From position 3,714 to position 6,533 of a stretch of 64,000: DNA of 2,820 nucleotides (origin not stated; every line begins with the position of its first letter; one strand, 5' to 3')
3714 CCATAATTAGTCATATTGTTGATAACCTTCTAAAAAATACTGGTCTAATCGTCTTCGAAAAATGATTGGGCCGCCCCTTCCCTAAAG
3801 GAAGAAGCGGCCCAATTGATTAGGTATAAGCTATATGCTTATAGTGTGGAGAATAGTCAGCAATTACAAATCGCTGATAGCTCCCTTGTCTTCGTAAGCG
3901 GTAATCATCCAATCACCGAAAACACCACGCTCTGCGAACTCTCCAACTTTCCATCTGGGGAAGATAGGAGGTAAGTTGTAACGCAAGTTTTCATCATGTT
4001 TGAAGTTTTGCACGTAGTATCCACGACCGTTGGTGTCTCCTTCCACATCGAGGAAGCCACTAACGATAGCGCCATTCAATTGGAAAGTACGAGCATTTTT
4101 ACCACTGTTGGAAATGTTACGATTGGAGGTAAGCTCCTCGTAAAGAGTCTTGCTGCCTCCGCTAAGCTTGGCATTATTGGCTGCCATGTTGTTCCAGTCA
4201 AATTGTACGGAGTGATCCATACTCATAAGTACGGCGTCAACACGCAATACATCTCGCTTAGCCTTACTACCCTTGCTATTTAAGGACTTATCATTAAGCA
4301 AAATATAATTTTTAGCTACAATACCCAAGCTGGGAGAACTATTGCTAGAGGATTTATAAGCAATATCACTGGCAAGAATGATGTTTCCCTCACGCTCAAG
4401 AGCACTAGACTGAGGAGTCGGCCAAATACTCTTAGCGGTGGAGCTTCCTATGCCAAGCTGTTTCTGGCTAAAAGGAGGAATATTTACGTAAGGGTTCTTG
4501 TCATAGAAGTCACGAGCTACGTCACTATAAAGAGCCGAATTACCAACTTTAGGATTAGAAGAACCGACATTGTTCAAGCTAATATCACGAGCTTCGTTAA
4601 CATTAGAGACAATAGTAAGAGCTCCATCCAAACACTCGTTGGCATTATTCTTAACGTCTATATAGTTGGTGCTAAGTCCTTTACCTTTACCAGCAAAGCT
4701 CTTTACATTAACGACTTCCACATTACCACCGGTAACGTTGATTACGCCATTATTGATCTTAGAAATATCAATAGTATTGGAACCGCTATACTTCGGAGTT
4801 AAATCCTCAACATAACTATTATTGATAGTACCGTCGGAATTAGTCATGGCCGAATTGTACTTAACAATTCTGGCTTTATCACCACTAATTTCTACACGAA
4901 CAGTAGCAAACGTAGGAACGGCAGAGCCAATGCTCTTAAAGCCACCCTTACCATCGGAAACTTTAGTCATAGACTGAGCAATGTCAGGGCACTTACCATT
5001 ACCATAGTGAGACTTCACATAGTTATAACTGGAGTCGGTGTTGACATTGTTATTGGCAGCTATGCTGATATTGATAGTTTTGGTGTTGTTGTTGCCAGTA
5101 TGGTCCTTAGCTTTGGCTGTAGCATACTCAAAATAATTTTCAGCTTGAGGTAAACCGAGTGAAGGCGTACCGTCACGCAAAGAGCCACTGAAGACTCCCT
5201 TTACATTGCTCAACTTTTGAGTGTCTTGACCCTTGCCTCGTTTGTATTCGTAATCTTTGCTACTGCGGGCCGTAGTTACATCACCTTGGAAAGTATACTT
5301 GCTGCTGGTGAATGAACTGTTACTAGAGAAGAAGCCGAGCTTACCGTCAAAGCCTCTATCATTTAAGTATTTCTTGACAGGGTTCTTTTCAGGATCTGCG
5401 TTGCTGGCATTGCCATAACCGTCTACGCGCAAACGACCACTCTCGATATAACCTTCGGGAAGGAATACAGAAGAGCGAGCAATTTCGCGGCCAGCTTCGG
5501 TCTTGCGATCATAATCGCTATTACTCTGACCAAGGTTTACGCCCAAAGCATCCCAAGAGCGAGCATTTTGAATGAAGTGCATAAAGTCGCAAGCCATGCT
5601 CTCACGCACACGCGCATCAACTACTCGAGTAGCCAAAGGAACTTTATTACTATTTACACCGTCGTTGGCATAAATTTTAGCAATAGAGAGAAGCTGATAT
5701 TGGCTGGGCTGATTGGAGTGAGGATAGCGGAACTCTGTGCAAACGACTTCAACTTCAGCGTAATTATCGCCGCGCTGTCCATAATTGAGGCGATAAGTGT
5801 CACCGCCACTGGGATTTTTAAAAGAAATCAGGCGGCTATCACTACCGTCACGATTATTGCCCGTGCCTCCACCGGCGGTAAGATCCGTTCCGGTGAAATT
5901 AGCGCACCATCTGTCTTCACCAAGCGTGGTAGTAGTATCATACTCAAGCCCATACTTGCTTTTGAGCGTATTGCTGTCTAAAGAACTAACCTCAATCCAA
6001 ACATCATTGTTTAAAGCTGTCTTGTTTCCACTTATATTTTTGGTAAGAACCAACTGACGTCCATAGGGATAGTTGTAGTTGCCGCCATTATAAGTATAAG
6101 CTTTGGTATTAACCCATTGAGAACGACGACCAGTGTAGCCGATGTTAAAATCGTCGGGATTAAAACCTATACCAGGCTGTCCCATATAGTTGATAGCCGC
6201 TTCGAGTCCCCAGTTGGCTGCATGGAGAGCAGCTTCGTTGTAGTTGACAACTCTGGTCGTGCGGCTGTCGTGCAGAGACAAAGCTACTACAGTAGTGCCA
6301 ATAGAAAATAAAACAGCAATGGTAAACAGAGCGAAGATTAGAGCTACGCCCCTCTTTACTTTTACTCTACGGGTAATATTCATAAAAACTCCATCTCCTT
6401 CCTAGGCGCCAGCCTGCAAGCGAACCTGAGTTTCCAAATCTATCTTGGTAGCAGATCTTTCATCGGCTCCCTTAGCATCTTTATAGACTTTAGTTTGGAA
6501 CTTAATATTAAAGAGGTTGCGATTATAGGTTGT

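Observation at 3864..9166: Atypical minor-pilin/pseudopilin operon with an 839-aa PilX-N-domain protein, abutting toxin/effector genes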

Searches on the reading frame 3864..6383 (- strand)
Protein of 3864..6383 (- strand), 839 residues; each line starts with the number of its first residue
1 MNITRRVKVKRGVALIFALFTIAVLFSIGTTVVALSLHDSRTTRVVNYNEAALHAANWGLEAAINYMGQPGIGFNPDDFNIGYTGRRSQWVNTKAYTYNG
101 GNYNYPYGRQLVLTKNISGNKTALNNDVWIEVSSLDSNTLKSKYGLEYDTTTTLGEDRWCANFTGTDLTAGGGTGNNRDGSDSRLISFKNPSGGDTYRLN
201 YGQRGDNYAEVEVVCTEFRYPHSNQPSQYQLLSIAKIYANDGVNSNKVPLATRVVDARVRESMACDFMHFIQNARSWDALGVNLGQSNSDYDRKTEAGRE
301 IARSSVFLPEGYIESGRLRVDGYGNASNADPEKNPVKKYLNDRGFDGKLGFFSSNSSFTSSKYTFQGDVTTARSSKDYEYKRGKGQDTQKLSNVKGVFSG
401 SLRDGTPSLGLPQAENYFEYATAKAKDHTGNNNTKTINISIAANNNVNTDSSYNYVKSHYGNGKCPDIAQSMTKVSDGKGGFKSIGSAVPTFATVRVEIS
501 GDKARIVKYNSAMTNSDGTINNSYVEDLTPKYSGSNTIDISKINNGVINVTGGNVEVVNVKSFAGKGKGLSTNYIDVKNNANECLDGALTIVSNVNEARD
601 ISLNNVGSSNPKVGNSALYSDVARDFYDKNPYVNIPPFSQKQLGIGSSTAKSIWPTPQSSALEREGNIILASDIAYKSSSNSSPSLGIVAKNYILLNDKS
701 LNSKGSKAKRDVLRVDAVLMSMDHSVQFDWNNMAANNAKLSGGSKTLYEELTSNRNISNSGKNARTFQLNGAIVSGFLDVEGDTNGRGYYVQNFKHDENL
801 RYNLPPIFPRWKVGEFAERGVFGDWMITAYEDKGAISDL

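Call 3: search_protein_families(library=pfam, proteins=[window:3864-6383:-], max_evalue=0.1)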
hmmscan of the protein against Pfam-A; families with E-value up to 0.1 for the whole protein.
window:3864-6383:- (839 aa): 0 families

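Call 5: search_protein_families(library=ncbifam, proteins=[window:3864-6383:-], max_evalue=0.1)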
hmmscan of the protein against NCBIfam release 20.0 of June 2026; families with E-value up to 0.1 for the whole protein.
window:3864-6383:- (839 aa): 0 families

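Call 7: find_homologous_proteins(query=window:3864-6383:-, max_evalue=0.001)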
Query window:3864-6383:- (839 aa): 53 proteins with E <= 0.001 among 8000 candidates.
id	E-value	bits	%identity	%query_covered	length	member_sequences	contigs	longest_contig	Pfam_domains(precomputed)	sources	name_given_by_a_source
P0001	0.0e+0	1848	97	100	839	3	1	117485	-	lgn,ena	-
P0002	0.0e+0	1842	97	100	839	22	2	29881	-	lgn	-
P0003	0.0e+0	1736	92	100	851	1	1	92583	-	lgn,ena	-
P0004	0.0e+0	1734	92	100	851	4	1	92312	-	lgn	-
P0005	0.0e+0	1703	90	100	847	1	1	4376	-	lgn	-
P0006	0.0e+0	1701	90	100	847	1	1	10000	-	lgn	-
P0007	0.0e+0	1682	89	100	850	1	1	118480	-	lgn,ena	-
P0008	0.0e+0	1647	87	100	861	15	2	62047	-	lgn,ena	-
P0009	0.0e+0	1016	62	100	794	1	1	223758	-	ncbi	ncbi:MAG: hypothetical protein ACI376_06990 [Candidatus Bruticola sp.]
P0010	8.0e-296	1002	60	100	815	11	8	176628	-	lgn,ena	-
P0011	6.5e-294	996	60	100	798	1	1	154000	-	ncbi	ncbi:MAG: hypothetical protein ACI38Q_00615 [Candidatus Bruticola sp.]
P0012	8.0e-290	982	60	100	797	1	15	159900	-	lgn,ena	-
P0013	8.1e-290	982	60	100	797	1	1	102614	-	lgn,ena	-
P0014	1.1e-289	982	60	100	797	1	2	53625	-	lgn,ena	-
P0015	4.5e-289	980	60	100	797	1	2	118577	-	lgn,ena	-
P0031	3.8e-172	593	41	100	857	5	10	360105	-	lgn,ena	-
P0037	1.6e-129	452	40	77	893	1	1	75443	-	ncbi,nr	ncbi:MAG: hypothetical protein K6A35_03905 [bacterium]|nr:hypothetical protein [bacterium]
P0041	8.9e-103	363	35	99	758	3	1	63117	-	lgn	-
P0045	1.1e-99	353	33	99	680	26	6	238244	-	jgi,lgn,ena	jgi:hypothetical protein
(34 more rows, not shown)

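Call 12: find_encoding_contigs(protein=P0031, flank=10000, max_places=2)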
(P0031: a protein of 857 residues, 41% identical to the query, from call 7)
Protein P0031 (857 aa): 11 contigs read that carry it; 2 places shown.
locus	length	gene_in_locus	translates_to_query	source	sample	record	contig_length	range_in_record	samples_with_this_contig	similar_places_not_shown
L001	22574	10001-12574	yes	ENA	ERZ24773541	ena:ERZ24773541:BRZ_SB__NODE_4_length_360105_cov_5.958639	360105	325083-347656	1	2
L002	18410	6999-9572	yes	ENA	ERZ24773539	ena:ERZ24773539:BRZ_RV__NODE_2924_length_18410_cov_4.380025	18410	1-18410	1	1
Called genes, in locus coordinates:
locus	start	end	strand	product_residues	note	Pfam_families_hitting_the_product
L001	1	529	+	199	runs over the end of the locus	-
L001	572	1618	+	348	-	PF12679:ABC2_membrane_2, PF12698:ABC2_membrane_3, PF01061:ABC2_membrane (weak), PF24686:FLQE3_permease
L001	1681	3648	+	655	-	PF07497:Rho_RNA_bind, PF00006:ATP-synt_ab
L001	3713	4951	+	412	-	PF04055:Radical_SAM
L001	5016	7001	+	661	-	-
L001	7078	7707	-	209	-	PF07963:N_methyl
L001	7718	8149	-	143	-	-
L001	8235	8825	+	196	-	-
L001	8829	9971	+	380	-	-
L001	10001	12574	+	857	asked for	-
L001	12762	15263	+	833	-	-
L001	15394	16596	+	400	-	PF02655:ATP-grasp_3 (weak), PF07478:Dala_Dala_lig_C (faint), PF13535:ATP-grasp_4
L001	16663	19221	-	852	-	PF00111:Fer2 (weak), PF01799:Fer2_2, PF01315:Ald_Xan_dh_C, PF02738:MoCoBD_1, PF20256:MoCoBD_2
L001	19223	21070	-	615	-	-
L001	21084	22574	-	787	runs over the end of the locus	PF09586:YfhO (weak)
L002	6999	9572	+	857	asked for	-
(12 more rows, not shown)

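Call 13: find_encoding_contigs(protein=P0045, flank=10000, max_places=2)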
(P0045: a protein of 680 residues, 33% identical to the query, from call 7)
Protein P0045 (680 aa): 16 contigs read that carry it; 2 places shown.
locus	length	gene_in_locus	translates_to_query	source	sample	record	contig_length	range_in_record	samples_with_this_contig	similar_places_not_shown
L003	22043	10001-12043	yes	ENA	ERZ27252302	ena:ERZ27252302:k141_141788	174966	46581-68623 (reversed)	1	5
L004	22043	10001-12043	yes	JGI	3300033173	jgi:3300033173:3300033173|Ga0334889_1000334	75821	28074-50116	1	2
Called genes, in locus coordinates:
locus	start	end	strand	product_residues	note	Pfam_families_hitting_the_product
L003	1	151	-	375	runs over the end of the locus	PF13439:Glyco_transf_4, PF20706:GT4-conflict, PF00534:Glycos_transf_1, PF13692:Glyco_trans_1_4, PF13524:Glyco_trans_1_2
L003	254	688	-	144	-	PF03162:Y_phosphatase2, PF22741:PTP-NADK, PF22785:Tc-R-P, PF00782:DSPc (weak), PF13350:Y_phosphatase3 (faint), PF22784:PTP-SAK, PF14566:PTPlike_phytase (weak)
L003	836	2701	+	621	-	-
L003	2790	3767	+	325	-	PF00579:tRNA-synt_1b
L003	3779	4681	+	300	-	PF00753:Lactamase_B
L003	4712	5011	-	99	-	-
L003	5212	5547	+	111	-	-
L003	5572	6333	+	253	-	PF01925:TauE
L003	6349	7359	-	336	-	PF08279:HTH_11 (weak), PF13280:WYL, PF25583:WCX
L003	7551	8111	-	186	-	PF07963:N_methyl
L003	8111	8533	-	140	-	-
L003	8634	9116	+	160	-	-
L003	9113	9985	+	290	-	PF07963:N_methyl (weak)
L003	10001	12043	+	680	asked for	-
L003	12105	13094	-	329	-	PF00291:PALP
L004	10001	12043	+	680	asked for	-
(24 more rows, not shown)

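Call 17: find_encoding_contigs(protein=P0037, flank=10000, max_places=1)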
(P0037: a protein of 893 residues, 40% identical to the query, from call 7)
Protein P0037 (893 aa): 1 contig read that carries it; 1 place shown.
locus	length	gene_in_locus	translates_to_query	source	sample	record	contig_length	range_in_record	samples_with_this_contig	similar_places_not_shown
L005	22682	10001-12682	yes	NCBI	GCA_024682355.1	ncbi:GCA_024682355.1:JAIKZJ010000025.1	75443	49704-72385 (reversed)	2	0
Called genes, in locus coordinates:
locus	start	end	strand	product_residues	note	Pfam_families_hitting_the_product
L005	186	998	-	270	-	PF13187:Fer4_9 (faint), PF14697:Fer4_21 (faint), PF13237:Fer4_10 (faint), PF00037:Fer4 (faint), PF12797:Fer4_2 (faint), PF12837:Fer4_6 (faint), PF12838:Fer4_7, PF25160:LdpA_Fe-S-bd (weak), +1 more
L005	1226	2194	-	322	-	PF12801:Fer4_5, PF00037:Fer4 (faint), PF12801:Fer4_5, PF12837:Fer4_6 (faint), PF12838:Fer4_7 (weak)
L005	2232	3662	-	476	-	PF00248:Aldo_ket_red, PF13183:Fer4_8 (weak), PF13187:Fer4_9, PF13534:Fer4_17 (weak)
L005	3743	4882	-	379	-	PF02655:ATP-grasp_3 (weak), PF02222:ATP-grasp (faint), PF13535:ATP-grasp_4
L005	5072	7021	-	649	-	PF08439:Peptidase_M3_N, PF01432:Peptidase_M3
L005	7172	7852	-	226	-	-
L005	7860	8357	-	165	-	-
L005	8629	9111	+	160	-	-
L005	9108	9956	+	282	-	-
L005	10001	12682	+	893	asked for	-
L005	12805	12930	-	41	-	-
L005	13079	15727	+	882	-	-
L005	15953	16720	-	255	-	PF00106:adh_short, PF01370:Epimerase, PF08659:KR, PF13561:adh_short_C2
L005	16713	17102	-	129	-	PF00903:Glyoxalase, PF13468:Glyoxalase_3 (faint), PF13669:Glyoxalase_4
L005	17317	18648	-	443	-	PF01554:MatE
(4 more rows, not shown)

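Call 18: find_encoding_contigs(protein=P0041, flank=10000, max_places=1)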
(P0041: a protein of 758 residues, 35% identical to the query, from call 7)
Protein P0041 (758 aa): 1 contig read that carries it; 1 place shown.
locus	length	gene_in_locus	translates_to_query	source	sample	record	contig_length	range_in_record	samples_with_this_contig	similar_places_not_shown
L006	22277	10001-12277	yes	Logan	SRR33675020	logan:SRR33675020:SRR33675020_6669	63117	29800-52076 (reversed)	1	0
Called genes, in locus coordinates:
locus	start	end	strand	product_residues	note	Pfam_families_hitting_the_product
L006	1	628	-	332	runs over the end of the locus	PF00348:polyprenyl_synt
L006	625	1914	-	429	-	PF00202:Aminotran_3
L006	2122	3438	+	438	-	PF00390:malic, PF03949:Malic_M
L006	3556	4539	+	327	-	PF00579:tRNA-synt_1b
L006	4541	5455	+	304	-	PF00753:Lactamase_B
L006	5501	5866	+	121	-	-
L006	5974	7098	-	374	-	PF13280:WYL, PF25583:WCX (weak)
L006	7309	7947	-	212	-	PF07963:N_methyl (weak)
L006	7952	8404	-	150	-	-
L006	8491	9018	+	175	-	-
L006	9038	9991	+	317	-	PF07963:N_methyl (weak)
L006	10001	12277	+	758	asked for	-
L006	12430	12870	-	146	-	PF00072:Response_reg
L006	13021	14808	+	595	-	PF08439:Peptidase_M3_N, PF01432:Peptidase_M3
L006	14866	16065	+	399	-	PF13535:ATP-grasp_4 (faint)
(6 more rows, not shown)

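Call 19: find_encoding_contigs(protein=P0009, flank=10000, max_places=1)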
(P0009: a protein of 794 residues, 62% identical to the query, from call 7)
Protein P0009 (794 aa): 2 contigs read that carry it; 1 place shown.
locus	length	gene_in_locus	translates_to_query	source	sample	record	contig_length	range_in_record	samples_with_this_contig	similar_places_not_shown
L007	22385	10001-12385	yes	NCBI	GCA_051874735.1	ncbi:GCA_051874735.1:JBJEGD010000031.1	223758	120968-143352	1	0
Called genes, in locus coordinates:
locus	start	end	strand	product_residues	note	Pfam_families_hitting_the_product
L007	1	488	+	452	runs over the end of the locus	PF00675:Peptidase_M16, PF05193:Peptidase_M16_C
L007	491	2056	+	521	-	PF00675:Peptidase_M16, PF05193:Peptidase_M16_C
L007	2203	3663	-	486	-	-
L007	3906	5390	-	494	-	-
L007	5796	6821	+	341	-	PF03496:ADPrib_exo_Tox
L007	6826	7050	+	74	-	-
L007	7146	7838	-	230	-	PF07963:N_methyl (weak)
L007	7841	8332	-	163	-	-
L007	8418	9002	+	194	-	PF07963:N_methyl (weak)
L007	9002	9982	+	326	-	PF07963:N_methyl (faint)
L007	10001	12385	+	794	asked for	-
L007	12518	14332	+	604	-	PF01432:Peptidase_M3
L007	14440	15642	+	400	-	PF02655:ATP-grasp_3 (weak), PF13535:ATP-grasp_4 (weak)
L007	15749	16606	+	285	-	PF12801:Fer4_5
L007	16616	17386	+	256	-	PF13183:Fer4_8 (faint), PF13237:Fer4_10 (weak), PF14697:Fer4_21 (weak), PF12838:Fer4_7, PF13187:Fer4_9, PF12797:Fer4_2 (weak), PF00037:Fer4, PF12837:Fer4_6 (weak), +4 more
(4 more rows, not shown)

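Call 26: search_solved_structures(query=A1, max_evalue=10)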
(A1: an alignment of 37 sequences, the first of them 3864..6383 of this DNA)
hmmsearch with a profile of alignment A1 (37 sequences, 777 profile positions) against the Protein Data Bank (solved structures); distinct sequences matched with E-value up to 10: 2.
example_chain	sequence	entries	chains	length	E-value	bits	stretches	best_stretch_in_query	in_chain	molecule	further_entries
8i1v_H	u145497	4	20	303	0.18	13.8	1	538-587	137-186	Scaffolding protein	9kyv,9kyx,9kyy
9kyw_A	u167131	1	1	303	0.26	13.3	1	543-587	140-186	Scaffolding protein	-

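Call 27: search_protein_representatives(alignment_id=A1)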
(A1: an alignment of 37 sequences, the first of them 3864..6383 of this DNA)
Query: 37 sequences, 777 profile positions. Proteins with E-value up to 0.001 (for the whole library): 142; up to 1e-10: 98; up to 1e-30: 64. The best 142 are listed.
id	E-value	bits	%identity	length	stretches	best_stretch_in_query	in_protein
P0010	0.0e+00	1076.3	-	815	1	1-776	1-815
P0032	0.0e+00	1018.6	-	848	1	1-776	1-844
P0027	3.6e-287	971.9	-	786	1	1-743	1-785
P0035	5.1e-276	935.0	-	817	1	3-776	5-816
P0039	4.5e-255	865.7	-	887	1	1-776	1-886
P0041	4.4e-248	842.6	-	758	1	1-776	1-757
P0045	1.5e-247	840.9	-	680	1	1-776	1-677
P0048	2.1e-243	827.1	-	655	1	1-776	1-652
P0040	9.4e-218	742.3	-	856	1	4-774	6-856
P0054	1.1e-146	507.2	-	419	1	296-776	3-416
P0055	4.4e-140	485.5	-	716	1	18-773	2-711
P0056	4.6e-134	465.6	-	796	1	1-774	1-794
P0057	7.7e-129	448.3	-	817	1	1-774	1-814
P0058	5.8e-116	405.7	-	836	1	1-773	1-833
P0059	9.6e-111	388.4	-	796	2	139-774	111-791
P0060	3.7e-103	363.4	-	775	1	8-775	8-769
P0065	1.9e-83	298.1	-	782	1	6-775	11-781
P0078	2.3e-60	221.8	-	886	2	183-769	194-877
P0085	1.8e-51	192.4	-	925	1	4-776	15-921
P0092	8.9e-45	170.3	-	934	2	4-681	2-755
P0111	9.8e-29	117.2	-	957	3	236-684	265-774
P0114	3.2e-21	92.4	-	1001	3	4-87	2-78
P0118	3.3e-18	82.4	-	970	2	4-687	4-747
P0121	1.4e-17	80.3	-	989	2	3-692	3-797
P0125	1.4e-16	77.0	-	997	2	3-682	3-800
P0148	1.7e-07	47.0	-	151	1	8-72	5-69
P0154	1.6e-05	40.4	-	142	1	2-71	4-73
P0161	6.1e-05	38.5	-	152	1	5-74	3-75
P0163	8.7e-05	38.0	-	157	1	6-96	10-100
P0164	1.1e-04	37.7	-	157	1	4-120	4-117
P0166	1.2e-04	37.6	-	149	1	3-64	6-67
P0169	2.3e-04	36.7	-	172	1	5-64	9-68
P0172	2.6e-04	36.5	-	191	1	4-121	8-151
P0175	3.7e-04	36.0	-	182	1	5-134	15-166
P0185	8.6e-04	34.8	-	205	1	4-64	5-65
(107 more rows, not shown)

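Call 28: search_protein_families(library=pfam, proteins=[P0148, P0154, P0161, P0163, P0164, P0166, P0169, P0172, P0175, P0185], max_evalue=0.01)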
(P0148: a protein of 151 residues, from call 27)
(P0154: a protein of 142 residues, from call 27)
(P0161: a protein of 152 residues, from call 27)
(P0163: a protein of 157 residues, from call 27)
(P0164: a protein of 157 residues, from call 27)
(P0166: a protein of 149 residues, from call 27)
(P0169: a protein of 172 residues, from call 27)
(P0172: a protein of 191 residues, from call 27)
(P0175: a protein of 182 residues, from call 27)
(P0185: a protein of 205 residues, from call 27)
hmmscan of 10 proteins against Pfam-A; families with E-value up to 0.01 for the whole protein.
P0148 (151 aa): 0 families

P0154 (142 aa): 1 family
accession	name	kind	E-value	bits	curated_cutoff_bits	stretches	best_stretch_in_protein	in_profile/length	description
PF14341.11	PilX_N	-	0.00053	20.4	25.5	1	13-63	1-51/51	PilX N-terminal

P0161 (152 aa): 1 family
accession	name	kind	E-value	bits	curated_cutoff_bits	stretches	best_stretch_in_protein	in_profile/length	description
PF14341.11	PilX_N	-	0.0001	22.7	25.5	1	9-58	1-50/51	PilX N-terminal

P0163 (157 aa): 1 family
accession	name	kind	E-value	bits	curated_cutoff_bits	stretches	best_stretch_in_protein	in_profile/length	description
PF24334.1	DUF7502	-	0.0064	16.3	27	0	13-54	149-190/281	Family of unknown function (DUF7502)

P0164 (157 aa): 0 families

P0166 (149 aa): 0 families

P0169 (172 aa): 0 families

P0172 (191 aa): 0 families

P0175 (182 aa): 1 family
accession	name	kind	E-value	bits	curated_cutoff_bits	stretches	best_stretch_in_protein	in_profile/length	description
PF14341.11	PilX_N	-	0.00016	22.1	25.5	1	24-71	9-51/51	PilX N-terminal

P0185 (205 aa): 0 families
